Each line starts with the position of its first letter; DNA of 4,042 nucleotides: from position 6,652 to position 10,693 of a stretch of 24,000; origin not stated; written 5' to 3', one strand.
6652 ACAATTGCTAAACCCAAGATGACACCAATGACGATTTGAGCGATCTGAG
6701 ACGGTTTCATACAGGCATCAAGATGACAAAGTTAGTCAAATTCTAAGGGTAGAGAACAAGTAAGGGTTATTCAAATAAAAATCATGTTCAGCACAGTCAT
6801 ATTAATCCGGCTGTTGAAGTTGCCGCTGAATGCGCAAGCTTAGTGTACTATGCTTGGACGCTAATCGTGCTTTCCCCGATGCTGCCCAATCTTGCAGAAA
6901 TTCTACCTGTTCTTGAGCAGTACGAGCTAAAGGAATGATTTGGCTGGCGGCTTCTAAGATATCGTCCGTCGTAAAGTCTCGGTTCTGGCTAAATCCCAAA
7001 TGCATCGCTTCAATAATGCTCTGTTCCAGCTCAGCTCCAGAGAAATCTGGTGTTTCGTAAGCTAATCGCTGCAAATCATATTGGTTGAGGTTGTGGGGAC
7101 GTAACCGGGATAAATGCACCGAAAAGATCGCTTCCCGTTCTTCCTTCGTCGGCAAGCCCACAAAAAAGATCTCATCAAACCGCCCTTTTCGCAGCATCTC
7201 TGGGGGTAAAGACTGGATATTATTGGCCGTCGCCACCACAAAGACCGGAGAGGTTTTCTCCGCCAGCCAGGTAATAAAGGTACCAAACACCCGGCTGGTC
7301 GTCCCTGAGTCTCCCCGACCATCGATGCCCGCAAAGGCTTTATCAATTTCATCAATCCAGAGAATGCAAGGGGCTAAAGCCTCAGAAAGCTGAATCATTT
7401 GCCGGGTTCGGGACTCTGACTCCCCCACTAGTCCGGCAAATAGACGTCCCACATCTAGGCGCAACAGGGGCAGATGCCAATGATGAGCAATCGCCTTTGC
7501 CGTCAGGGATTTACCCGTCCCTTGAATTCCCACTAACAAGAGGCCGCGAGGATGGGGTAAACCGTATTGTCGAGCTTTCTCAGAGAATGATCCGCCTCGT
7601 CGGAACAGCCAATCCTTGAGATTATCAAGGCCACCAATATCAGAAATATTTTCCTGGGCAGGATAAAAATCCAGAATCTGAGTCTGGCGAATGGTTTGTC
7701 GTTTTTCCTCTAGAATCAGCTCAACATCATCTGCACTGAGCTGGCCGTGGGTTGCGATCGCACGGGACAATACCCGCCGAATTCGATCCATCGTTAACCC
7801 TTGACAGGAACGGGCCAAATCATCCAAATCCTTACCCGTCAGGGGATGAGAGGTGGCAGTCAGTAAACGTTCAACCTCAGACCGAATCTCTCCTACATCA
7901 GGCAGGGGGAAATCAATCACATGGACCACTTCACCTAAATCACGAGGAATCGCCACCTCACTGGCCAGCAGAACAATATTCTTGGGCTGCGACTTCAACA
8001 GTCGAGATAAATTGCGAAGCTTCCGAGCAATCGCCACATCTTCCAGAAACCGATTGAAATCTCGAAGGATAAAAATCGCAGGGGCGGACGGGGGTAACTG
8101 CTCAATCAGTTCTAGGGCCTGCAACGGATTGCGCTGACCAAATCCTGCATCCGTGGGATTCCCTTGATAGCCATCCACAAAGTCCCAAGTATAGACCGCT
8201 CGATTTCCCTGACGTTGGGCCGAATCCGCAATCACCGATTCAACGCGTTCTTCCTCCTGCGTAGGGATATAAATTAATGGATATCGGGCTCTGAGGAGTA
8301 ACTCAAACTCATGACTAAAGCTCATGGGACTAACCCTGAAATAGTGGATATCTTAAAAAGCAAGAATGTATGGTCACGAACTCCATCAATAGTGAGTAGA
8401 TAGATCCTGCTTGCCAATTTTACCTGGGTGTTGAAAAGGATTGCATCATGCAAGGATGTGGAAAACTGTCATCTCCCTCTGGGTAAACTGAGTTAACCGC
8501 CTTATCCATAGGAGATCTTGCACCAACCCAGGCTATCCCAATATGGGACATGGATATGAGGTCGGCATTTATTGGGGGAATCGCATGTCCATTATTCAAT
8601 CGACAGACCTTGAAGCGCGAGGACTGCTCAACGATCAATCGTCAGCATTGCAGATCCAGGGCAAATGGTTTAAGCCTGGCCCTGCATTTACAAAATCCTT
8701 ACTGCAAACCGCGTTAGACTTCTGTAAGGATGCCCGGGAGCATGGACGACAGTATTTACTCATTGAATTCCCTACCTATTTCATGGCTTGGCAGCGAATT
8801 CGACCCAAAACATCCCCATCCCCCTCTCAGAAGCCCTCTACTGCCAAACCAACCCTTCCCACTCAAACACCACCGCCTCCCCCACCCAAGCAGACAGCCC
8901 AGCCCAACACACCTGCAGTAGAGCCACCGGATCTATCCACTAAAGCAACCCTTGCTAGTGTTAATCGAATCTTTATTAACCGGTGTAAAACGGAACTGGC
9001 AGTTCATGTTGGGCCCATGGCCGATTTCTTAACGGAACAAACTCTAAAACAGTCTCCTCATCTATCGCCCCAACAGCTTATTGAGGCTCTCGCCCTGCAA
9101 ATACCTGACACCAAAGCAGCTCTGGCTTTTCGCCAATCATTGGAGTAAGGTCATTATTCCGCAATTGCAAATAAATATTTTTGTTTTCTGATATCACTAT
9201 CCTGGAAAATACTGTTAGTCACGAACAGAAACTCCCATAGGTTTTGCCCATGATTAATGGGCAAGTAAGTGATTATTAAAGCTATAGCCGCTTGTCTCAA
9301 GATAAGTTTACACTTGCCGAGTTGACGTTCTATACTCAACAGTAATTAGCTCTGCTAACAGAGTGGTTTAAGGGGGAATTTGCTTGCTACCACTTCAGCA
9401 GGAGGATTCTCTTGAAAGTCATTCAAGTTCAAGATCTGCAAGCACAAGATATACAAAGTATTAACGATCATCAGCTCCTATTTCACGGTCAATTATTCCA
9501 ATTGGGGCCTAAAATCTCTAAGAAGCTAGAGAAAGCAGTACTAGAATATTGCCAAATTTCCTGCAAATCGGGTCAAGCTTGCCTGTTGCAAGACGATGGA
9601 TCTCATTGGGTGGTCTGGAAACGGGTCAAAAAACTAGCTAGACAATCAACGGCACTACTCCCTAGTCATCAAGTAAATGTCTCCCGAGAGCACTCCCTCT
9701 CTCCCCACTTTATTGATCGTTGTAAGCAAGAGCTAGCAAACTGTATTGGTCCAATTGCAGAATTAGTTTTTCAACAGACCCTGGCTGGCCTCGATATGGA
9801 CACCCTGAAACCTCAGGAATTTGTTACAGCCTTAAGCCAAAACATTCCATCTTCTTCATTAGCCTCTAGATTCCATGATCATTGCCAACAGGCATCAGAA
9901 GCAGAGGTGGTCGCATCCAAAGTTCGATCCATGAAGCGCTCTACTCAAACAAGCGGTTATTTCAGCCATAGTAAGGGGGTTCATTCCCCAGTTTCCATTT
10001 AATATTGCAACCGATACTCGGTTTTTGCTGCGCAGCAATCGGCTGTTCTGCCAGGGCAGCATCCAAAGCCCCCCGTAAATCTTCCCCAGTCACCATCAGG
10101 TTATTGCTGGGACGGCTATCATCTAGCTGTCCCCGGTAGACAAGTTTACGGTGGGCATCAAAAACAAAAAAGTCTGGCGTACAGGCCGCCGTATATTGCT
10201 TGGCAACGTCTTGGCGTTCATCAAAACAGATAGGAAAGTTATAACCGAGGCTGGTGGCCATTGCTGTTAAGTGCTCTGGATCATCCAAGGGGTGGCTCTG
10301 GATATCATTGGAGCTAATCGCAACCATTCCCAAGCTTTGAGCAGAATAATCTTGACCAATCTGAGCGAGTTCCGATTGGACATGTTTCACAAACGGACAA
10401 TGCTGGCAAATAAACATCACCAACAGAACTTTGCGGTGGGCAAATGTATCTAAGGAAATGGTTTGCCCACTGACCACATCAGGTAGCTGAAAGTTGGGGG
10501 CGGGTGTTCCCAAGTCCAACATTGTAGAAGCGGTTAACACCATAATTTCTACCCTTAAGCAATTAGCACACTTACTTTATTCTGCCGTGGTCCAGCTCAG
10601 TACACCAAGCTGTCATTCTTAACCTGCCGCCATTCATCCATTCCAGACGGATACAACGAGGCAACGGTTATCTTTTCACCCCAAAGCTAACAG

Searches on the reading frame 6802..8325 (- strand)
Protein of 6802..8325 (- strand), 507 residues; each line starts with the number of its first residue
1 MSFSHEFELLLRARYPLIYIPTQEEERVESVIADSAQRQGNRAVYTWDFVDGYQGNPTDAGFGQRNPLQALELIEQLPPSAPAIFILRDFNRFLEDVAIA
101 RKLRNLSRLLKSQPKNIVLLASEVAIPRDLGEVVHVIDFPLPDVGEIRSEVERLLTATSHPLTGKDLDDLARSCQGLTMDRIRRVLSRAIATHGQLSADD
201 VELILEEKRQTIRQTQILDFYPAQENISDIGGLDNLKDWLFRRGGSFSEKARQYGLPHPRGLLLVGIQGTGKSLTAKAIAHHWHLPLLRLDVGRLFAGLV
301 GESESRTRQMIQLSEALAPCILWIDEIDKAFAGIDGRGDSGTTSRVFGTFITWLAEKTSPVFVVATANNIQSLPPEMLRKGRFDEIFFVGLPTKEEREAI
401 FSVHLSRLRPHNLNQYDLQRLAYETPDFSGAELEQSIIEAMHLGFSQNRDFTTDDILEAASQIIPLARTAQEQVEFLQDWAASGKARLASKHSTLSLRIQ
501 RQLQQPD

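Call 86: search_protein_families(library=pfam, proteins=[window:6802-8325:-], max_evalue=0.001)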
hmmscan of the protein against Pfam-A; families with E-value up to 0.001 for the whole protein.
window:6802-8325:- (507 aa): 2 families
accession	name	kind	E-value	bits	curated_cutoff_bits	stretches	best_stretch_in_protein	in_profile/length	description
PF00004.35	AAA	-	8.8e-31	107.5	21.2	1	262-390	1-130/131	ATPase family associated with various cellular activities (AAA)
PF17862.7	AAA_lid_3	-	4e-06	26.7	27.2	1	417-456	3-42/45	AAA+ lid domain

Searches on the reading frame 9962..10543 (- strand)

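Call 86: search_protein_families(library=pfam, proteins=[window:9962-10543:-], max_evalue=0.001)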
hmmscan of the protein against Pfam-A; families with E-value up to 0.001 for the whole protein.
window:9962-10543:- (193 aa): 4 families
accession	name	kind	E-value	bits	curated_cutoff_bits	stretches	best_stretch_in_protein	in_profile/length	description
PF00578.27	AhpC-TSA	-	7.5e-18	65.1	26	1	12-136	2-123/124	AhpC/TSA family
PF08534.16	Redoxin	-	2.1e-17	63.7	26.6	1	12-145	3-139/148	Redoxin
PF13098.12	Thioredoxin_2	-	9.9e-05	23.1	27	1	36-141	4-96/104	Thioredoxin-like domain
PF13905.12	Thioredoxin_8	-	0.00013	22.7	27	1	38-132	2-92/94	Thioredoxin-like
